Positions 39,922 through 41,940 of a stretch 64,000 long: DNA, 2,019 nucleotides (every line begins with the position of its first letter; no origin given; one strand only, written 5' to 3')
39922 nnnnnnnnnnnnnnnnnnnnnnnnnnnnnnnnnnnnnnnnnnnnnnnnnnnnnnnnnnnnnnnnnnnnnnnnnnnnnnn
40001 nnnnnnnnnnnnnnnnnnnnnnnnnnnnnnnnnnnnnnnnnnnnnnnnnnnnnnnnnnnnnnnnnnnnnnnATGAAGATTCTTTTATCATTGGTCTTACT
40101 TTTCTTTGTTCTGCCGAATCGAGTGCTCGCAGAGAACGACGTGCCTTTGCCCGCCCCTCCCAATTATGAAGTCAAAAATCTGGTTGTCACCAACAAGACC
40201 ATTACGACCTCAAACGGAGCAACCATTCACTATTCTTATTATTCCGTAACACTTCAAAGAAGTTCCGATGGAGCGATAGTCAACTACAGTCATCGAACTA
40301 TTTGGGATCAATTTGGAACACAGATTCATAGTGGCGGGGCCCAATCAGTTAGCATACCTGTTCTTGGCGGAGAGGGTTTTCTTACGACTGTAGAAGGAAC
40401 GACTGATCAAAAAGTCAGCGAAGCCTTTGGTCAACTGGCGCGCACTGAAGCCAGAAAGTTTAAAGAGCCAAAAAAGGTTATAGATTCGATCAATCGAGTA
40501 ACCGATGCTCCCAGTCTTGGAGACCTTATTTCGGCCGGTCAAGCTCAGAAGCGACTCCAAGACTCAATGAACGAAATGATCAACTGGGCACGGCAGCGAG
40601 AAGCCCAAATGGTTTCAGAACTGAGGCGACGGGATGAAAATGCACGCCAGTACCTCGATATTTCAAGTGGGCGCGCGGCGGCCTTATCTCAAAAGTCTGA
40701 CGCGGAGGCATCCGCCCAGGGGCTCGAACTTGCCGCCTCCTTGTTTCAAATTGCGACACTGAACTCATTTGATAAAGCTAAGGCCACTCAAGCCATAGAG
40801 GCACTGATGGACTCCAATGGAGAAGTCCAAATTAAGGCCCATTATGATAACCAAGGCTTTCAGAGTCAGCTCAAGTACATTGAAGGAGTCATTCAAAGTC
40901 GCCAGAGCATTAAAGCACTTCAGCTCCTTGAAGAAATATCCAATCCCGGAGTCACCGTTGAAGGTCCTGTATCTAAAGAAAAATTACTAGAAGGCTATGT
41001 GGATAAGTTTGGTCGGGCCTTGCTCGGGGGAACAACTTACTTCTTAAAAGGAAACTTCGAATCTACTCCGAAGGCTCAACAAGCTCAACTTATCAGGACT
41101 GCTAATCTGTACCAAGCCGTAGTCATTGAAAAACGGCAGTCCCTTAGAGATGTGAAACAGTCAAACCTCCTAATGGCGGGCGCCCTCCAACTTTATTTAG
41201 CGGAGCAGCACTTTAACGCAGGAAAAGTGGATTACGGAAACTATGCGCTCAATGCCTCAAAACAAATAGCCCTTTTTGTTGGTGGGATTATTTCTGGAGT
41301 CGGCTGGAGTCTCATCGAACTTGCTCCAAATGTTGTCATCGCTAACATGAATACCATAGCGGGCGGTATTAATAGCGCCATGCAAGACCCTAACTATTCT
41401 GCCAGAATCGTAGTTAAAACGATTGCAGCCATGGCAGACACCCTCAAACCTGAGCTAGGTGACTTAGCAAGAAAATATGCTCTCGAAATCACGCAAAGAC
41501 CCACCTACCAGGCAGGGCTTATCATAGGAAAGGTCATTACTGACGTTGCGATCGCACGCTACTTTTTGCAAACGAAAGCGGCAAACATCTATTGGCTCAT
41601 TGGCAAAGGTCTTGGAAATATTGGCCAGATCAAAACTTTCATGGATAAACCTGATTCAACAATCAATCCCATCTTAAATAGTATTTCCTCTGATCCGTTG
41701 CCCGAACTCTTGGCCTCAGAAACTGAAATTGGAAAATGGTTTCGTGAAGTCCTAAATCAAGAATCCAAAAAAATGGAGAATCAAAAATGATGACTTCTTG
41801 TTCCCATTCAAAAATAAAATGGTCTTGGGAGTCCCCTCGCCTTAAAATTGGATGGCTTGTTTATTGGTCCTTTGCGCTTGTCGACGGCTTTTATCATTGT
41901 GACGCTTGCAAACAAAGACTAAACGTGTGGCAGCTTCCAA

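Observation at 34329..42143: Sigma54-driven six-gene operon of unknown exported proteins: candidate multi-component pore-forming or polymorphic toxin system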

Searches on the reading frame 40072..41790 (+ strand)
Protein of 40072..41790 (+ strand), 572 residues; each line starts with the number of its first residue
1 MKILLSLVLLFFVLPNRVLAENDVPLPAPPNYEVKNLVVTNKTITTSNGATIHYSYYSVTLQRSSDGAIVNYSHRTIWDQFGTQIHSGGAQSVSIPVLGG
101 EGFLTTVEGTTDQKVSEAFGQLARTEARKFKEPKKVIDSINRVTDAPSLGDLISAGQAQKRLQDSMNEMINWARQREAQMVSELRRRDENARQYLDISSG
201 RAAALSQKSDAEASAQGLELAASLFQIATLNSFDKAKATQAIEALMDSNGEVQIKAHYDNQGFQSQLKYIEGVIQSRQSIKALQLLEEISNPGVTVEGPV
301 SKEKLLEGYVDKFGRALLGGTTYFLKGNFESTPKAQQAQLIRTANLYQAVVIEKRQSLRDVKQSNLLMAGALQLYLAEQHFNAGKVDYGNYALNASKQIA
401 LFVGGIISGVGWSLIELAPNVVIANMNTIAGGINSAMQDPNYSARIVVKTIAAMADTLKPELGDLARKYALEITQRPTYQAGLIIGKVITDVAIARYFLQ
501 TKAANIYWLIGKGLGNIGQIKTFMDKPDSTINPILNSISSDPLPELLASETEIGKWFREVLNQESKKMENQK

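Call 4: search_protein_families(library=pfam, proteins=[window:40072-41790:+], max_evalue=1)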
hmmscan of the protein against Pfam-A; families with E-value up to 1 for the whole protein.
window:40072-41790:+ (572 aa): 0 families

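Call 5: search_protein_families(library=ncbifam, proteins=[window:40072-41790:+], max_evalue=1)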
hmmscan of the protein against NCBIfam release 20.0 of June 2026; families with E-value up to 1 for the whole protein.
window:40072-41790:+ (572 aa): 0 families

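Call 7: search_solved_structures(query=window:40072-41790:+, max_evalue=10)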
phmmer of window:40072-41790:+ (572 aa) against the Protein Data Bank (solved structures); distinct sequences matched with E-value up to 10: 11.
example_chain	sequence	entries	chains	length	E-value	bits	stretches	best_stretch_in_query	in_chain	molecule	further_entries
9uxh_D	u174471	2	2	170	0.015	17.5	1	524-565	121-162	Lamassu C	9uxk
9uxl_D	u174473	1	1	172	0.016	17.5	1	524-565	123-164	Lamassu C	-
9ny5_C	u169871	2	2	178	0.017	17.4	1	524-565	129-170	LmuC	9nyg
6lk7_A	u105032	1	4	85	0.11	14.6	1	202-265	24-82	Nitrile hydratase, alpha chain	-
6tug_A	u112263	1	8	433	0.54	12.4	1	113-196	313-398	CRISPR system endoribonuclease Csm6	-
6m82_A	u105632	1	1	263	0.56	12.3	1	175-231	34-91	dTDP-3-amino-3,6-dideoxy-alpha-D-glucopyranose N,N-dimethyltransferase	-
3px3_A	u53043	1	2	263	0.58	12.3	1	176-231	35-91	N-methyltransferase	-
6m81_A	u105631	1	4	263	0.58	12.3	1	176-231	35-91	dTDP-3-amino-3,6-dideoxy-alpha-D-glucopyranose N,N-dimethyltransferase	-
3px2_A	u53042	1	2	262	0.58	12.3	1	176-231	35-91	N-methyltransferase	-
3pfg_A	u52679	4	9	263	0.59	12.3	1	176-231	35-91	N-methyltransferase | dTDP-3-amino-3,6-dideoxy-alpha-D-glucopyranose N,N-dimethyltransferase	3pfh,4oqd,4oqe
6m83_A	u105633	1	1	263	0.59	12.3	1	176-231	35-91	dTDP-3-amino-3,6-dideoxy-alpha-D-glucopyranose N,N-dimethyltransferase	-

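Call 17: search_protein_representatives(protein=window:40072-41790:+)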
Query: 572 residues. Proteins with E-value up to 0.001 (for the whole library): 6; up to 1e-10: 3; up to 1e-30: 2. The best 6 are listed.
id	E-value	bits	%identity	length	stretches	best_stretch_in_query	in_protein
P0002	0.0e+00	1245.1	100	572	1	1-572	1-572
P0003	6.8e-57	210.1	30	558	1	8-565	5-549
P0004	1.1e-11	60.9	26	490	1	133-417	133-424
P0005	7.6e-08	48.3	32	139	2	382-494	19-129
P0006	9.4e-06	41.3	31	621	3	208-295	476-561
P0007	2.5e-04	36.6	34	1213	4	40-90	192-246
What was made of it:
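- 40072..41790 (+): g5: 572-aa exported protein. It has a small beta N-domain, a helical middle, a Gly-zipper hydrophobic segment and a conserved tail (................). An exhaustive HMMER search of 1.84 billion representatives found only three relatives (call 17).
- Tried and rejected: It was run for g5 only (single cap) and found three relatives (call 17).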

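Call 19: find_encoding_contigs(protein=P0003, flank=10000, max_places=6)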
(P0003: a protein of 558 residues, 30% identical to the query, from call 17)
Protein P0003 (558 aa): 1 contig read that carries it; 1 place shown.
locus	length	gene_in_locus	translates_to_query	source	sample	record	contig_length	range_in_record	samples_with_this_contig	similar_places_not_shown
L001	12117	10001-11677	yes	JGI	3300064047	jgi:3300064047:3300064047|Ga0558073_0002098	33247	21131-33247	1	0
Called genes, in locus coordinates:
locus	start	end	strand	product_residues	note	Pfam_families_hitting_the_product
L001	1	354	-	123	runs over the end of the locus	-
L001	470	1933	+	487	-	PF00089:Trypsin, PF13365:Trypsin_2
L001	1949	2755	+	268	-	-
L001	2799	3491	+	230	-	-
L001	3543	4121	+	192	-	-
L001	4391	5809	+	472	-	-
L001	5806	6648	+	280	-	-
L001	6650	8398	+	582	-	-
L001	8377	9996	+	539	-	-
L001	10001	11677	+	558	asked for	-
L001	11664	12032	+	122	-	-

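Call 23: find_encoding_contigs(protein=P0004, flank=10000, max_places=6)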
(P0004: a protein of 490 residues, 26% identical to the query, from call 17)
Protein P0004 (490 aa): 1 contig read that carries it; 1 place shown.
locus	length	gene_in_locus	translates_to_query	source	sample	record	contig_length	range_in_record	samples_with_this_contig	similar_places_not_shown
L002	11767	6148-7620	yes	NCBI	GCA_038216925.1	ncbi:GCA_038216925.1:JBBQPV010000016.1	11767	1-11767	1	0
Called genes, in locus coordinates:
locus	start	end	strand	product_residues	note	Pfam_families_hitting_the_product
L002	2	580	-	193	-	?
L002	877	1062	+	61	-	-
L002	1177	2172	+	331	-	-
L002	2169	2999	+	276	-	-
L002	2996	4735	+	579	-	-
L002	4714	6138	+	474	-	-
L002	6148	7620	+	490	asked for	-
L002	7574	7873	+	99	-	-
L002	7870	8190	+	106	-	-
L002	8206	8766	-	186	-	PF00908:dTDP_sugar_isom, PF14667:Polysacc_synt_C (weak)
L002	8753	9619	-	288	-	PF01370:Epimerase, PF04321:RmlD_sub_bind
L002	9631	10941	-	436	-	-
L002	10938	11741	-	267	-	PF07044:DUF1329 (faint), PF17131:TP_0789-like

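Call 24: find_encoding_contigs(protein=P0005, flank=10000, max_places=6)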
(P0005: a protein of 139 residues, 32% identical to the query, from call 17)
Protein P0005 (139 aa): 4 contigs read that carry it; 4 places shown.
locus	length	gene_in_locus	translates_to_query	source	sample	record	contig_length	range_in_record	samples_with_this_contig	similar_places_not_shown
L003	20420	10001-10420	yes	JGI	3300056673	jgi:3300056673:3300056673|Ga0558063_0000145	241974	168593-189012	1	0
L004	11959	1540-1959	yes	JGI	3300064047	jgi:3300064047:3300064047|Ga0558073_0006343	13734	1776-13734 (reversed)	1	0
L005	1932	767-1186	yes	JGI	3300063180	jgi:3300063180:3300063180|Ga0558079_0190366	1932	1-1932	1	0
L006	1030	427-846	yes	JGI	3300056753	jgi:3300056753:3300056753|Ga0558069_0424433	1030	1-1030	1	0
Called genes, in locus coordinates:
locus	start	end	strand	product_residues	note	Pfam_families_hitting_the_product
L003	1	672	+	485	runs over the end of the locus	PF00009:GTP_EFTU (weak), PF01926:MMR_HSR1, PF02421:FeoB_N, PF00025:Arf (weak), PF00009:GTP_EFTU, PF01926:MMR_HSR1, PF02421:FeoB_N, PF14714:KH_dom-like, +10 more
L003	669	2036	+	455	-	PF00209:SNF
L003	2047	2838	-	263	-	PF13505:OMP_b-brl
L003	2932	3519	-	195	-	-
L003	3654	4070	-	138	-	-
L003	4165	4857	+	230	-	-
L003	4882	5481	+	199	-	PF13302:Acetyltransf_3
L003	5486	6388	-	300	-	PF00126:HTH_1, PF03466:LysR_substrate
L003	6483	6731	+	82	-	-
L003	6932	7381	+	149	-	PF13276:HTH_21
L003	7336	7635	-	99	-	PF13683:rve_3, PF13333:rve_2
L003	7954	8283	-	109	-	PF12844:HTH_19 (weak)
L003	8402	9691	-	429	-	PF01134:GIDA (faint), PF03486:HI0933_like (faint), PF07992:Pyr_redox_2, PF01266:DAO (faint), PF13450:NAD_binding_8 (weak), PF13454:NAD_binding_9 (faint), PF00070:Pyr_redox, PF22366:NDH2_C, +1 more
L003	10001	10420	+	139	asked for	-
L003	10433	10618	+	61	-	-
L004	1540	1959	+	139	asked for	-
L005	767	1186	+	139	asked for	-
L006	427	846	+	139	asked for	-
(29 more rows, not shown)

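Call 40: search_solved_structures(query=A5, max_evalue=10)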
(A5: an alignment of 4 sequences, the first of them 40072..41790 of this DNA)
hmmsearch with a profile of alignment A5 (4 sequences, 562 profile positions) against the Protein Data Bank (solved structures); distinct sequences matched with E-value up to 10: 2.
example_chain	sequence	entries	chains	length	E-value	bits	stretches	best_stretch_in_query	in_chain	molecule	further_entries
6o1q_A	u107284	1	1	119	0.54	12.3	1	145-223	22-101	Nephrocystin-1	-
6ynx_r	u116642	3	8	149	0.65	12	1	372-410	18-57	ATPTT12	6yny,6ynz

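Call 48: predict_structure(alignment_id=A5)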
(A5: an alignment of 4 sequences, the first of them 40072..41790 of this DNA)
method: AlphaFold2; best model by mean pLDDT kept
length: 572 residues; sequences in the alignment: 4
mean_pLDDT: 44.4   pTM: 0.34
mean pLDDT of the five models: 44.4, 43.3, 40.6, 40.4, 39.3
residues with pLDDT >= 90: 0; 70-90: 77; 50-70: 119; < 50: 376
segments of 3 or more residues with pLDDT < 50: 9-28, 86-118, 120-254, 321-324, 356-363, 405-557, 559-572
pLDDT, mean of each block of 10 residues (from residue 1): 51 33 39 59 65 64 56 58 49 27 26 45 41 28 24 29 32 29 30 26 27 32 30 32 35 60 87 75 77 80 83 71 54 72 74 53 51 61 57 57 44 25 26 27 30 30 34 30 33 32 29 30 33 30 35 45 41 34
secondary structure, 60 per line:
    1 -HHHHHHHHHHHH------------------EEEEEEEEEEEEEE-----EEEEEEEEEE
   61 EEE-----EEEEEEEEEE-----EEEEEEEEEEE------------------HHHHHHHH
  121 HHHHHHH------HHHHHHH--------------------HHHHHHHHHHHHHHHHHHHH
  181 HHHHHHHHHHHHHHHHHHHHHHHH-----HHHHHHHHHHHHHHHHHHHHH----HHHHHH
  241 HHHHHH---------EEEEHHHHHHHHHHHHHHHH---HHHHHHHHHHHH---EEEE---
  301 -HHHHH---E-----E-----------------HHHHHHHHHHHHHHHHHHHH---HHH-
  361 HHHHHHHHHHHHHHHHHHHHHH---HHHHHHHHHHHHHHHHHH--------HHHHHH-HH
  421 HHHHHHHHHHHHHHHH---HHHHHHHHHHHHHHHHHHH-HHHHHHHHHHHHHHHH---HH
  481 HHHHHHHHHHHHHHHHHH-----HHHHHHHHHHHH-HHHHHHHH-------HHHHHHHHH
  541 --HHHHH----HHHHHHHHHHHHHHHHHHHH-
elements in order: H2-13 E32-45 E51-63 E69-78 E84-94 H113-127 H134-140 H161-204 H210-230 H235-246 E256-259 H260-275 H279-290 E294-297 H302-306 H334-353 H361-382 H386-403 H412-417 H419-436 H440-458 H460-475 H479-498 H504-515 H517-524 H532-540 H543-547 H552-571

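Call 57: fold_search(model_id=the predicted structure, library=pdb)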
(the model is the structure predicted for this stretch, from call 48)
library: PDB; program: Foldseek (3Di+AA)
matches with E <= 10: 616; with E <= 0.001: 0
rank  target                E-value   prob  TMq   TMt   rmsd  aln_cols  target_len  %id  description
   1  9ea7                  9.7e-03  0.09  0.07  0.01  53.0       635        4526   12  The Structure of ApoB100 from Human Low-Density Lipoprotein (released 2024-12-18)
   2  9qe0_A                1.0e-01  0.08  0.09  0.04  56.1       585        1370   13  Neobacillus vireti Wadjet-II JetABC dimer (released 2025-06-25)
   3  7qoo_P                1.5e-01  0.51  0.09  0.19  14.5       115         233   10  Structure of the human inner kinetochore CCAN complex (released 2022-06-08)
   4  7tdz_A                1.7e-01  0.11  0.11  0.06  26.6       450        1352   11  Cryo-EM model of protomer of the cytoplasmic ring of the nuclear pore complex from Xenopus laevis (released 2022-06-22)
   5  7wb4_n                1.8e-01  0.07  0.11  0.08  33.3       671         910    9  Cryo-EM structure of the NR subunit from X. laevis NPC (released 2022-03-02)
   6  9qxt_A                3.0e-01  0.06  0.09  0.07  46.4       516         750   11  E. coli JetABC dimer in the DNA boarding-holding state (released 2025-10-01)
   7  8afz_A                3.0e-01  0.03  0.06  0.08  34.8       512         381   10  Architecture of the ESCPE-1 membrane coat (released 2023-06-21)
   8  8h1r_B                3.2e-01  0.12  0.05  0.13  19.6       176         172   13  Crystal structure of LptDE-YifL complex (released 2023-10-25)
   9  9g9m_A                3.5e-01  0.10  0.12  0.15  21.5       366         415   11  Lipid III flippase WzxE with NB10 and NB7 nanobodies in outward-facing conformation - crystal 1 (released 2025-01-22)
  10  9e9r                  3.5e-01  0.04  0.08  0.02  47.5       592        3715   11  The Structure of ApoB100 from Human Low-Density Lipoprotein (released 2024-12-18)
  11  8h1s_B                3.7e-01  0.21  0.06  0.18  18.2       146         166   12  Crystal structure of apo-LptDE complex (released 2023-10-11)
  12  9cpb_5R               3.9e-01  0.05  0.07  0.09  58.8       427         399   13  Atomic model of bovine Fallopian tube cilia doublet microtubule (48-nm periodicity) (released 2024-10-30)
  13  7wb4_N                4.1e-01  0.06  0.11  0.09  32.5       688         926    9  Cryo-EM structure of the NR subunit from X. laevis NPC (released 2022-03-02)
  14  9qxu_A                4.1e-01  0.04  0.08  0.06  47.9       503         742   13  JetABC DNA loaded state monomer (open) (released 2025-10-01)
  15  3hk4_C                4.7e-01  0.80  0.08  0.31   4.2        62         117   11  CRYSTAL STRUCTURE OF A PUTATIVE SNOAL-LIKE POLYKETIDE CYCLASE [CARBOHYDRATE PHOSPHATASE] (MLR7391) FROM MESORHIZOBIUM  (released 2009-06-09)
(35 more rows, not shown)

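Call 66: search_dna_similar(query=window:40072-41790:+, collection=plasmids, mode=protein, max_evalue=0.1, max_rows=10)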
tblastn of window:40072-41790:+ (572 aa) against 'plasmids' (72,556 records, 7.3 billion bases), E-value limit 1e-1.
No match.

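Call 82: find_homologous_proteins(query=A4, max_evalue=0.001)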
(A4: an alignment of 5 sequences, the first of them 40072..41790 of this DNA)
Query A4 (5 sequences) (572 aa, profile of the alignment): 1 proteins with E <= 0.001 among 8000 candidates.
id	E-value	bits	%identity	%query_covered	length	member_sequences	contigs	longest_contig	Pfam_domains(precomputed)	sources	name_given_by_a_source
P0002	9.8e-234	795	100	100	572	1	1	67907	-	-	-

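Call 83: list_cluster_members(proteins=[P0003, P0004, P0005, L002:2996-4735:+, L002:4714-6138:+, L002:2169-2999:+, L001:6650-8398:+, L001:8377-9996:+, L001:5806-6648:+, L001:11664-12032:+])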
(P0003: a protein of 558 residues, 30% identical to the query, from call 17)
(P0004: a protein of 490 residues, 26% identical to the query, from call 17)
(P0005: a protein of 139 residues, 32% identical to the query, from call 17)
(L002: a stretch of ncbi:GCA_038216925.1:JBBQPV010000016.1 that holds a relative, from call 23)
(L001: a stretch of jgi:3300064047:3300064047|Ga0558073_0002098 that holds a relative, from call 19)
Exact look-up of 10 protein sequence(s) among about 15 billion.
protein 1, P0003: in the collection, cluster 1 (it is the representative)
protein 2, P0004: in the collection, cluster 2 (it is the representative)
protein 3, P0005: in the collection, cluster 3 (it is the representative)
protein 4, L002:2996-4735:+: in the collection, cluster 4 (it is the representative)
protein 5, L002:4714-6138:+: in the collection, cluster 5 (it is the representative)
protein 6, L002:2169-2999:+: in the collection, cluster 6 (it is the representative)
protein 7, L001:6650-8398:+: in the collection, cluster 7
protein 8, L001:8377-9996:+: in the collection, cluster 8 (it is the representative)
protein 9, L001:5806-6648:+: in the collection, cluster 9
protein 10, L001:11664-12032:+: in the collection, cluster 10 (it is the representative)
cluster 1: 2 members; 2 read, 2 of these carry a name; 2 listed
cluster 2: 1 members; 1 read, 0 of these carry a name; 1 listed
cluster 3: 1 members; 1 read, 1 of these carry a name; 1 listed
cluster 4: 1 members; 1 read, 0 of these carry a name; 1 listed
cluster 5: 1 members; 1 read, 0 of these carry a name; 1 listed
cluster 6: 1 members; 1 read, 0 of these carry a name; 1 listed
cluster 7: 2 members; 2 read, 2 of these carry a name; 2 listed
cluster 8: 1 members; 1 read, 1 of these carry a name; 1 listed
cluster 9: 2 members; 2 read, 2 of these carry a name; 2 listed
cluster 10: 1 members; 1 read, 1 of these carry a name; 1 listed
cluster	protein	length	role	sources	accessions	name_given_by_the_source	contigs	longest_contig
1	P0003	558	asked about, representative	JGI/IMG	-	hypothetical protein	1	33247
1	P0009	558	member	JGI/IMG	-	hypothetical protein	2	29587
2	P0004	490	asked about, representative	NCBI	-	-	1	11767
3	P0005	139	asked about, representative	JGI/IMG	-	hypothetical protein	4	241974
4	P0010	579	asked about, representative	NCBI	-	-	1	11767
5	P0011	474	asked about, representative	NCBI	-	-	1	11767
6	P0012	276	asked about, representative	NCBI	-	-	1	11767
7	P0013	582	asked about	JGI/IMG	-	hypothetical protein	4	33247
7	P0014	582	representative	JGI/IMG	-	hypothetical protein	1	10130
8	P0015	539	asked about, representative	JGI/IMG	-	phosphoribosylcarboxyaminoimidazole (NCAIR) mutase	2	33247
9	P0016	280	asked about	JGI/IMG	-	hypothetical protein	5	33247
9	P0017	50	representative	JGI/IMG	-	hypothetical protein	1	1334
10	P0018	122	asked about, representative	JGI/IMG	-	hypothetical protein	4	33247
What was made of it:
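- Tried and rejected: The L001 and L002 orthologues are in that collection (call 83).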

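Call 87: find_encoding_contigs(protein=P0009, flank=10000, max_places=4)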
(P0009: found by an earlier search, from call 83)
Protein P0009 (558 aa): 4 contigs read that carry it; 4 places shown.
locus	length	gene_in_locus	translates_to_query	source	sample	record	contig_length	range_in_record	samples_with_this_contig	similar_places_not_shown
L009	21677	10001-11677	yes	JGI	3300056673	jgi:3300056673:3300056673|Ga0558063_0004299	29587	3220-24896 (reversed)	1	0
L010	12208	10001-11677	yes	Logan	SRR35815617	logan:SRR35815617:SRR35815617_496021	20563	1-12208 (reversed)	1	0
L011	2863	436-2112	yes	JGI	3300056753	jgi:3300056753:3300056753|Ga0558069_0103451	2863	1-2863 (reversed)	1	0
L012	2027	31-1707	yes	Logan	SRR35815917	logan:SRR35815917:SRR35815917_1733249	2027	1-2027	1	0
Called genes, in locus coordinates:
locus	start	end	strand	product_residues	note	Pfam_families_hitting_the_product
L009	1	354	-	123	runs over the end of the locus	-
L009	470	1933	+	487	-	PF00089:Trypsin, PF13365:Trypsin_2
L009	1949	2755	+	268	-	-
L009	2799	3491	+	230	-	-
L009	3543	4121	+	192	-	-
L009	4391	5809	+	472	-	-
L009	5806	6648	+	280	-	-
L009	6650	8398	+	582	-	-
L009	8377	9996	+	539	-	-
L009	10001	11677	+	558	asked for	-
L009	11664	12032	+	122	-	-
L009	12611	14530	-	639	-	PF16656:Pur_ac_phosph_N (weak)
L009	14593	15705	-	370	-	PF10282:Lactonase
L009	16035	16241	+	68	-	-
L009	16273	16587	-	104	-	-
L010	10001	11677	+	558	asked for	-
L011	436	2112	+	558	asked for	-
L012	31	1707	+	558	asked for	-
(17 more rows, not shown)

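Call 92: search_protein_families(library=padloc, proteins=[window:40072-41790:+], max_evalue=0.01)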
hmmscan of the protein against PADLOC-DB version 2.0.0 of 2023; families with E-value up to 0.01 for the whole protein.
window:40072-41790:+ (572 aa): 0 families

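Call 93: search_protein_families(library=phrogs, proteins=[window:40072-41790:+], max_evalue=0.01)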
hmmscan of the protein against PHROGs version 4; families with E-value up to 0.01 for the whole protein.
window:40072-41790:+ (572 aa): 0 families

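Call 94: search_protein_families(library=pfam, proteins=[L001:4391-5809:+, L001:5806-6648:+, L001:6650-8398:+, L001:8377-9996:+, L001:10001-11677:+, L001:11664-12032:+, L002:2169-2999:+, L002:2996-4735:+, L002:4714-6138:+, L002:7870-8190:+], max_evalue=0.1)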
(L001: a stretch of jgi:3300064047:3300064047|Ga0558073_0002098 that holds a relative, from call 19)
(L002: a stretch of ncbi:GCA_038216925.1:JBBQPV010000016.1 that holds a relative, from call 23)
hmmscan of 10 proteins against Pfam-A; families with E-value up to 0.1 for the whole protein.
L001:4391-5809:+ (472 aa): 0 families

L001:5806-6648:+ (280 aa): 0 families

L001:6650-8398:+ (582 aa): 0 families

L001:8377-9996:+ (539 aa): 0 families

L001:10001-11677:+ (558 aa): 0 families

L001:11664-12032:+ (122 aa): 0 families

L002:2169-2999:+ (276 aa): 0 families

L002:2996-4735:+ (579 aa): 2 families
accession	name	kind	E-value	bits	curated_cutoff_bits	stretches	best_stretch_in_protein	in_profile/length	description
PF24361.1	DUF7517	-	0.033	14.6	27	0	457-515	36-94/116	Domain of unknown function (DUF7517)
PF16725.10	Nucleolin_bd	-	0.052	13.8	27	1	352-417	5-69/70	Nucleolin binding domain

L002:4714-6138:+ (474 aa): 1 family
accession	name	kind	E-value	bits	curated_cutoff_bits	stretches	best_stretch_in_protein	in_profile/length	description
PF21693.2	SWT1_3rd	-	0.035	14.7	27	1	76-127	57-108/117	Transcriptional protein SWT1, C-terminal domain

L002:7870-8190:+ (106 aa): 0 families
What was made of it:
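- Tried and rejected: Pfam, NCBIfam, PADLOC and PHROGs on all six products, and Pfam on ten orthologues, gave nothing above noise (calls 4, 5, 92-94).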
